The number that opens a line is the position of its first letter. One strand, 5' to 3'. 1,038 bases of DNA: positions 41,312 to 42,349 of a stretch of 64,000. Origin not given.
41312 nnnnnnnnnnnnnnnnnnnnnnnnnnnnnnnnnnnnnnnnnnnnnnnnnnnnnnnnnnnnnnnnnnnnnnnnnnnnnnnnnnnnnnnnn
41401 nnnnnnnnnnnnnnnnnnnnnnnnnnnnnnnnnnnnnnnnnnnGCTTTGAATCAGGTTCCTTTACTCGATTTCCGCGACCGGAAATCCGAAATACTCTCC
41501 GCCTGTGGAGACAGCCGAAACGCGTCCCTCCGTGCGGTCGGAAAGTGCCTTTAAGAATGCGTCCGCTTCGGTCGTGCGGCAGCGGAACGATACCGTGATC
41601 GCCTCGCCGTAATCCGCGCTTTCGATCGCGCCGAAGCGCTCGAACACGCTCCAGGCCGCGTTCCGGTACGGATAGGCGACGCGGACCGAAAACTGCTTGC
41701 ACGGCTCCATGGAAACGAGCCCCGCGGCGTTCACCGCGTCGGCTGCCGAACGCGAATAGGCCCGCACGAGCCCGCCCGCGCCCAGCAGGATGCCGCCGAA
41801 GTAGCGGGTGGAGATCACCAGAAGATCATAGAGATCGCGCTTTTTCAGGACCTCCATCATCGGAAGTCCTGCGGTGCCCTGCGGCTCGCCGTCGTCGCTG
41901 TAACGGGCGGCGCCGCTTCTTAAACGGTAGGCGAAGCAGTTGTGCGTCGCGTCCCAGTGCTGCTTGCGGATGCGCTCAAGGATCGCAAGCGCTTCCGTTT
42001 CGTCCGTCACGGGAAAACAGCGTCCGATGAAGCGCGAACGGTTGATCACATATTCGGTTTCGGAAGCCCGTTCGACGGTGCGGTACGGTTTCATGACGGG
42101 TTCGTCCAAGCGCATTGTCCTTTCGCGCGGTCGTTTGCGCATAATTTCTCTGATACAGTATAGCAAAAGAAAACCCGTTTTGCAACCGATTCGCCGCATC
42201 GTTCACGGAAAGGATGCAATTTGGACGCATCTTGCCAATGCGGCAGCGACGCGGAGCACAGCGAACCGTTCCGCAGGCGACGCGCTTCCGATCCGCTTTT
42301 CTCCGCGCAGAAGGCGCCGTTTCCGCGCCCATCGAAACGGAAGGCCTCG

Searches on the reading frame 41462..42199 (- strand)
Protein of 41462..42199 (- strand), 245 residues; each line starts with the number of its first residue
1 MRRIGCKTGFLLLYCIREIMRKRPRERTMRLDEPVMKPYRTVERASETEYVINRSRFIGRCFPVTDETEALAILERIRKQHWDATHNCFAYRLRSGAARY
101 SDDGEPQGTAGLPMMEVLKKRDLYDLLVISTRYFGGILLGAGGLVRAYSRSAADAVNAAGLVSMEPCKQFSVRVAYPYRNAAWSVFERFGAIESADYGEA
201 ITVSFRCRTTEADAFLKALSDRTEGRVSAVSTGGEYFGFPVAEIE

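Call 65: search_protein_families(library=ncbifam, proteins=[window:41462-42199:-], max_evalue=0.01)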
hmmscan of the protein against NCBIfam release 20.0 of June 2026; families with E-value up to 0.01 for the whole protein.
window:41462-42199:- (245 aa): 2 families
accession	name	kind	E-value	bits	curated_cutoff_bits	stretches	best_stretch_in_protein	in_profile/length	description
TIGR00257.1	IMPACT_YIGZ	hypoth_equivalog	7.7e-48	162.7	167.95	1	35-227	1-198/205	YigZ family protein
NF008600.0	PRK11568.1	equivalog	1.2e-27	96.7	298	1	39-228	4-198/204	IMPACT family protein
